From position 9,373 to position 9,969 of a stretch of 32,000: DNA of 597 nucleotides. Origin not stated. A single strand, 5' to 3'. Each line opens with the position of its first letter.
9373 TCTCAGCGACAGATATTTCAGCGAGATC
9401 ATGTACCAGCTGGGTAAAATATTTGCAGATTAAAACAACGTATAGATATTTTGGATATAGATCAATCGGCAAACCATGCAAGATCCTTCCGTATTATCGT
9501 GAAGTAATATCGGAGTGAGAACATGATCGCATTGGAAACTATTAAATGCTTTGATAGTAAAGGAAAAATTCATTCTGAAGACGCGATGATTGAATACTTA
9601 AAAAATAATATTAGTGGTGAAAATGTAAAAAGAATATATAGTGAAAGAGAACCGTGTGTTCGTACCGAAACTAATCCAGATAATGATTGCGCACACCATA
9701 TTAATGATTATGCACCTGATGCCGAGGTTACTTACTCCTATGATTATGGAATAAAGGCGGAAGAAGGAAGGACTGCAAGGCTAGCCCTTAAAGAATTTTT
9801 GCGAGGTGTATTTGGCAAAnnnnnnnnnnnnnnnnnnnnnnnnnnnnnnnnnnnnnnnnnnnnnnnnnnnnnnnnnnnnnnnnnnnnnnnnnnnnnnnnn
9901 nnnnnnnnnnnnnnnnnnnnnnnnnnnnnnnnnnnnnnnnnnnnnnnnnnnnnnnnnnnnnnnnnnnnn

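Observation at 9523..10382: Stand-alone 99-aa deaminase-fold toxin candidate translationally coupled to a Syd/SUKH-type immunity gene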

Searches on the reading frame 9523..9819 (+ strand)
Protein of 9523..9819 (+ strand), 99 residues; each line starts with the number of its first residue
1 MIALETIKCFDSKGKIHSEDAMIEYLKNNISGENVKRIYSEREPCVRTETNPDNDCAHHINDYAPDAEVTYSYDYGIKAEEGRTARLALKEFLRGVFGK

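Call 3: search_protein_families(library=pfam, proteins=[window:9523-9819:+], max_evalue=1)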
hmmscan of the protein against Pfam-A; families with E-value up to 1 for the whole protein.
window:9523-9819:+ (99 aa): 1 family
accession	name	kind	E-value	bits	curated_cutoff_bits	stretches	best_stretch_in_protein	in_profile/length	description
PF14440.12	XOO_2897-deam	-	2.6e-11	43.9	27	1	10-84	22-93/101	Xanthomonas XOO_2897-like deaminase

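Call 4: search_protein_families(library=ncbifam, proteins=[window:9523-9819:+], max_evalue=1)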
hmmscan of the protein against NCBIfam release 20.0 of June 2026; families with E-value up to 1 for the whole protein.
window:9523-9819:+ (99 aa): 0 families

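Call 7: find_homologous_proteins(query=window:9523-9819:+, max_evalue=0.001)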
Query window:9523-9819:+ (99 aa): 2 proteins with E <= 0.001 among 2 candidates.
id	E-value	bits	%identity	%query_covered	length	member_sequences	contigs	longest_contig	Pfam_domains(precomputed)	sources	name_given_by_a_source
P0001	6.1e-41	157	99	73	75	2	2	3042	PF14440.13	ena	-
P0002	4.2e-27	112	57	90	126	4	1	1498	PF14440.13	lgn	-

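Call 9: search_solved_structures(query=window:9523-9819:+, max_evalue=10, show_alignments=3)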
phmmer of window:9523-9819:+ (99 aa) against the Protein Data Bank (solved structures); distinct sequences matched with E-value up to 10: 0.

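Call 11: find_encoding_contigs(protein=P0002, flank=10000)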
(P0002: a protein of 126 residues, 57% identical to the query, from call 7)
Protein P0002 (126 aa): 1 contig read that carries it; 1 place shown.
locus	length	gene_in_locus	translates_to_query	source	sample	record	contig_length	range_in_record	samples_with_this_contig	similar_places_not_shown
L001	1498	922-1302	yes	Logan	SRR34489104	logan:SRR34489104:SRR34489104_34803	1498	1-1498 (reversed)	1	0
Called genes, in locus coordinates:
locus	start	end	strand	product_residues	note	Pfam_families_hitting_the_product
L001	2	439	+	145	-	?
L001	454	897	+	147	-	-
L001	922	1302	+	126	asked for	PF14440:XOO_2897-deam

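Call 12: find_encoding_contigs(protein=P0001, flank=10000)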
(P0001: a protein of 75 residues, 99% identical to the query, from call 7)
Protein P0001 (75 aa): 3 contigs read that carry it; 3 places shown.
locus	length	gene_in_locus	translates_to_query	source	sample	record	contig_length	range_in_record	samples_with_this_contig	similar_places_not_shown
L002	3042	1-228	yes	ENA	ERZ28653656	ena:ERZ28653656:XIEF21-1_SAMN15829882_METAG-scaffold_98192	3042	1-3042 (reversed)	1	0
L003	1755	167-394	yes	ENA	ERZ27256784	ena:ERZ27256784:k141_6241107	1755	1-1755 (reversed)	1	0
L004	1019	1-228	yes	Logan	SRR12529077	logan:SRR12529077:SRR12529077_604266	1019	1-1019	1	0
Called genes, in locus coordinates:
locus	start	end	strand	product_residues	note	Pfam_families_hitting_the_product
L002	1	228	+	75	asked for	PF14440:XOO_2897-deam (weak)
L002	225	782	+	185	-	-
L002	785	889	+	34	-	-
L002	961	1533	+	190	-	PF07791:Imm11, PF15570:Imm43 (weak)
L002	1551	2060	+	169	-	-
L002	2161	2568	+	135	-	PF14311:DUF4379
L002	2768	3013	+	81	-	-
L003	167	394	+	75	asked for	PF14440:XOO_2897-deam (weak)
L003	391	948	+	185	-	-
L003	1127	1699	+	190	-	PF07791:Imm11, PF15570:Imm43 (weak)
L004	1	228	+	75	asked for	PF14440:XOO_2897-deam (weak)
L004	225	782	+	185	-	-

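Call 27: search_protein_representatives(alignment_id=A1)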
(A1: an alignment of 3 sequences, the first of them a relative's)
Query: 3 sequences, 99 profile positions. Proteins with E-value up to 0.001 (for the whole library): 61; up to 1e-10: 13; up to 1e-30: 1. The best 61 are listed.
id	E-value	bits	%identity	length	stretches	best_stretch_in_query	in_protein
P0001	2.0e-41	156.4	-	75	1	27-99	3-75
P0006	9.9e-26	106.0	-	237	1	8-94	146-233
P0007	5.7e-25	103.6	-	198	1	7-96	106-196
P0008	1.7e-22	95.6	-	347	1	6-95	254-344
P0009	2.0e-22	95.4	-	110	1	12-96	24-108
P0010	2.4e-22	95.1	-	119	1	8-93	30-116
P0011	2.6e-21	91.8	-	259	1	10-93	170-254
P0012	3.6e-18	81.8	-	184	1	6-79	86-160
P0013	1.7e-17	79.6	-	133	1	6-96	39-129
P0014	7.4e-16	74.3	-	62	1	37-94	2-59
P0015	1.2e-15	73.7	-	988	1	6-97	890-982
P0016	7.4e-14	67.9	-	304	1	5-96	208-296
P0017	1.3e-12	63.9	-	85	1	16-96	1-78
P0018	3.8e-10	56.0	-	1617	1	7-94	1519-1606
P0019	1.1e-08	51.3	-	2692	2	23-78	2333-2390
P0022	1.1e-07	48.2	-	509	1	12-96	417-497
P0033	1.9e-05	40.9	-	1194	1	16-99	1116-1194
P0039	3.7e-05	40.0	-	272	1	12-96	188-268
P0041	4.1e-05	39.9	-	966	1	11-83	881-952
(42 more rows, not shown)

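Call 36: search_protein_families(library=pfam, proteins=[P0015, P0018, P0033, P0041, P0008, P0022, P0016, L001:2-436:+, L001:454-894:+], max_evalue=0.01)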
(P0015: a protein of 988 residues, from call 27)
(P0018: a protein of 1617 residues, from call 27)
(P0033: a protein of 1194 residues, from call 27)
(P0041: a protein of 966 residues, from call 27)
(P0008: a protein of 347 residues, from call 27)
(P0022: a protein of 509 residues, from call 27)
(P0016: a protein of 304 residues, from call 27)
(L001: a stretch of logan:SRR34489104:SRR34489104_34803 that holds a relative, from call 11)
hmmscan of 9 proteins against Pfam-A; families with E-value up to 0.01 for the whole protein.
P0015 (988 aa): 2 families
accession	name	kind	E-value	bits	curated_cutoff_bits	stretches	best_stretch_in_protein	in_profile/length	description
PF14440.12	XOO_2897-deam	-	3e-16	59.8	27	1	875-975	3-99/101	Xanthomonas XOO_2897-like deaminase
PF05954.17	Phage_GPD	-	0.0077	15.9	30.1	0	66-163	39-136/305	Phage tail baseplate hub (GPD)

P0018 (1617 aa): 1 family
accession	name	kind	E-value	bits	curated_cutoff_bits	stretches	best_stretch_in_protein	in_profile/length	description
PF14440.12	XOO_2897-deam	-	3.2e-10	40.4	27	1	1504-1595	3-91/101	Xanthomonas XOO_2897-like deaminase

P0033 (1194 aa): 2 families
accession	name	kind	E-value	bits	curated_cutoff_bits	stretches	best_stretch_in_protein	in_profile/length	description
PF13699.11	eCIS_core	-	5.4e-30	103.8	22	1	363-438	2-77/79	eCIS core domain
PF14440.12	XOO_2897-deam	-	4.9e-18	65.5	27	1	1091-1183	3-97/101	Xanthomonas XOO_2897-like deaminase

P0041 (966 aa): 2 families
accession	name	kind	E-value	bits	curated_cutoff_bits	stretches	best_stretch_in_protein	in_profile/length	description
PF14440.12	XOO_2897-deam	-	1.4e-12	48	27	1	883-959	26-100/101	Xanthomonas XOO_2897-like deaminase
PF05954.17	Phage_GPD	-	0.00011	22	30.1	1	108-173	75-139/305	Phage tail baseplate hub (GPD)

P0008 (347 aa): 1 family
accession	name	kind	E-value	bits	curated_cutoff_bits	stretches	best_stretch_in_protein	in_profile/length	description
PF14440.12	XOO_2897-deam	-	6e-10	39.6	27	1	248-328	12-88/101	Xanthomonas XOO_2897-like deaminase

P0022 (509 aa): 1 family
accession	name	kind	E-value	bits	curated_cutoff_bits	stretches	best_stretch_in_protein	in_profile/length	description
PF14440.12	XOO_2897-deam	-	5.3e-15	55.8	27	1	416-492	24-100/101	Xanthomonas XOO_2897-like deaminase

P0016 (304 aa): 2 families
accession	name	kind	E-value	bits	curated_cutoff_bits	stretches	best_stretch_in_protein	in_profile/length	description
PF14440.12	XOO_2897-deam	-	7.9e-12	45.6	27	1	194-290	2-91/101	Xanthomonas XOO_2897-like deaminase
PF22807.2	TrAA12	-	0.0043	15.9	30.9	1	90-157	379-446/463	TrAA12-like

L001:2-436:+ (145 aa): 1 family
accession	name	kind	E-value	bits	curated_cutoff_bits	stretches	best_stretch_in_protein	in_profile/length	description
PF07591.16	PT-HINT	-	0.00012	22.8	27.7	1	6-32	105-136/137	Pretoxin HINT domain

L001:454-894:+ (147 aa): 0 families

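Call 39: predict_structure(alignment_id=A4)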
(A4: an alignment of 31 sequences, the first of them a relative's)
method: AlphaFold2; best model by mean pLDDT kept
length: 126 residues; sequences in the alignment: 31
mean_pLDDT: 93.3   pTM: 0.85
mean pLDDT of the five models: 93.3, 93.1, 92.1, 91.6, 90.5
residues with pLDDT >= 90: 100; 70-90: 25; 50-70: 1; < 50: 0
segments of 3 or more residues with pLDDT < 50: none
pLDDT, mean of each block of 10 residues (from residue 1): 92 93 97 96 97 97 97 88 96 96 87 92 78
secondary structure, 60 per line:
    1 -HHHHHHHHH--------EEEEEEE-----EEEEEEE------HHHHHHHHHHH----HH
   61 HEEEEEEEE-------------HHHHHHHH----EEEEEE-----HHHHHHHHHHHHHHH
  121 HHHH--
elements in order: H2-10 E19-25 E31-37 H44-54 E62-69 H83-90 E95-100 H106-124

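Call 43: fold_search(model_id=the predicted structure, library=pdb)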
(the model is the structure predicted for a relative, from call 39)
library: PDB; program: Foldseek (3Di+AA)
matches with E <= 10: 850; with E <= 0.001: 1
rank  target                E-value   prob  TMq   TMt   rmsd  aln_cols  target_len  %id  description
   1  5w45_A                8.0e-04  1.00  0.53  0.39   7.7       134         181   15  Crystal structure of APOBEC3H (released 2018-03-14)
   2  5cqd_C                1.9e-03  0.99  0.45  0.33   7.7       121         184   16  Crystal Structure of the Cancer Genomic DNA Mutator APOBEC3B (released 2015-10-07)
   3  5tkm_A                2.1e-03  0.99  0.48  0.35   7.6       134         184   17  Crystal structure of human APOBEC3B N-terminal Domain (released 2017-06-14)
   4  5w0r_A                2.3e-03  0.99  0.44  0.13   7.7       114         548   16  Crystal structure of MBP fused activation-induced cytidine deaminase (AID) in complex with cacodylic acid (released 2017-08-16)
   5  5jj4_A                2.4e-03  1.00  0.53  0.15   7.1       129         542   14  Crystal Structure of a Variant Human Activation-induced Deoxycytidine Deaminase as an MBP fusion protein (released 2016-06-29)
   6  5jj4_B                2.6e-03  0.99  0.49  0.14   7.9       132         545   16  Crystal Structure of a Variant Human Activation-induced Deoxycytidine Deaminase as an MBP fusion protein (released 2016-06-29)
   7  5cqh                  3.4e-03  0.99  0.44  0.33   7.6       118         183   16  Crystal Structure of the Cancer Genomic DNA Mutator APOBEC3B (released 2015-10-07)
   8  6nfl                  3.9e-03  0.96  0.42  0.32   8.1       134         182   12  Crystal Structure of the Cancer Genomic DNA Mutator APOBEC3B with loop 7 from APOBEC3G complexed with 2-HP (released 2019-12-25)
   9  5w3v_B                4.4e-03  1.00  0.56  0.41   7.4       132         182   13  Crystal Structure of macaque APOBEC3H in complex with RNA (released 2017-10-25)
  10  5zva_A                4.4e-03  0.98  0.42  0.31   6.8       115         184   16  APOBEC3F Chimeric Catalytic Domain in Complex with DNA(dC9) (released 2018-11-21)
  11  5w0r_B                4.7e-03  0.99  0.51  0.14   8.1       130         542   15  Crystal structure of MBP fused activation-induced cytidine deaminase (AID) in complex with cacodylic acid (released 2017-08-16)
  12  1zab_A                5.0e-03  0.96  0.40  0.37   6.2       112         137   12  Crystal Structure of Mouse Cytidine Deaminase Complexed with 3-Deazauridine (released 2006-04-11)
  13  5jj4_C                5.4e-03  1.00  0.52  0.14   6.9       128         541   15  Crystal Structure of a Variant Human Activation-induced Deoxycytidine Deaminase as an MBP fusion protein (released 2016-06-29)
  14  5cqk                  5.4e-03  0.85  0.37  0.28  11.0       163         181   14  Crystal Structure of the Cancer Genomic DNA Mutator APOBEC3B (released 2015-10-07)
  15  5sxh_A                6.1e-03  1.00  0.49  0.37   5.0       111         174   15  Crystal Structure of the Cancer Genomic DNA Mutator APOBEC3B (released 2017-12-27)
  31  6u08_E                1.3e-02  0.97  0.39  0.37   4.7        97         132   15  Double-stranded DNA-specific cytidine deaminase type VI secretion system effector and cognate immunity complex from Bu (released 2020-07-15)
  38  6u08_A                1.8e-02  0.99  0.33  0.32   3.0        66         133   18  Double-stranded DNA-specific cytidine deaminase type VI secretion system effector and cognate immunity complex from Bu (released 2020-07-15)
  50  8e5d_A                3.6e-02  0.97  0.34  0.32   3.5        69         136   16  Crystal structure of double-stranded DNA deaminase toxin DddA in complex with DNA with the target cytosine parked in t (released 2023-05-24)
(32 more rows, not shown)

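Call 49: find_encoding_contigs(protein=P0039, flank=6000, max_places=3)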
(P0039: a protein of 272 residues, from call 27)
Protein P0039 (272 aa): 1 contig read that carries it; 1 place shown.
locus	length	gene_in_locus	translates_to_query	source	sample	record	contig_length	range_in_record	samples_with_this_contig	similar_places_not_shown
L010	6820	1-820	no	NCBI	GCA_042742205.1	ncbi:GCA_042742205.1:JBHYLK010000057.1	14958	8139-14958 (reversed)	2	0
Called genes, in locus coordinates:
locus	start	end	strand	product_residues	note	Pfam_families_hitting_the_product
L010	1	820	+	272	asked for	PF14440:XOO_2897-deam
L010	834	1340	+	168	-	PF14435:SUKH-4 (weak)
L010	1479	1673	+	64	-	-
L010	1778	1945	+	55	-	-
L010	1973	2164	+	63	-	-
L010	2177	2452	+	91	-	-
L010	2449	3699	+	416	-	PF13930:Endonuclea_NS_2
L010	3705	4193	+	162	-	PF04634:YezG-like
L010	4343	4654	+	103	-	PF14096:DUF4274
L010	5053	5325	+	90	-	-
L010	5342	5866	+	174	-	-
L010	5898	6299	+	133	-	PF14107:DUF4280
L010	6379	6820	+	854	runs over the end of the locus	PF05954:Phage_GPD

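Call 68: search_protein_families(library=pfam, proteins=[L002:961-1530:+, L002:1551-2057:+], max_evalue=0.001)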
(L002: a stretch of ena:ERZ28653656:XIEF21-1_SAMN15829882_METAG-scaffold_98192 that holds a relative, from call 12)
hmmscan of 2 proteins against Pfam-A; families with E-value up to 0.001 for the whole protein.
L002:961-1530:+ (190 aa): 2 families
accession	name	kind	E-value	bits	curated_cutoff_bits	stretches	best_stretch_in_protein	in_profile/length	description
PF07791.16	Imm11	-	2e-11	44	22.1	1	52-188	58-193/194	Immunity protein family (Imm11)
PF15570.11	Imm43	-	1.5e-05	25.3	25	1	57-187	68-196/211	Immunity protein 43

L002:1551-2057:+ (169 aa): 0 families
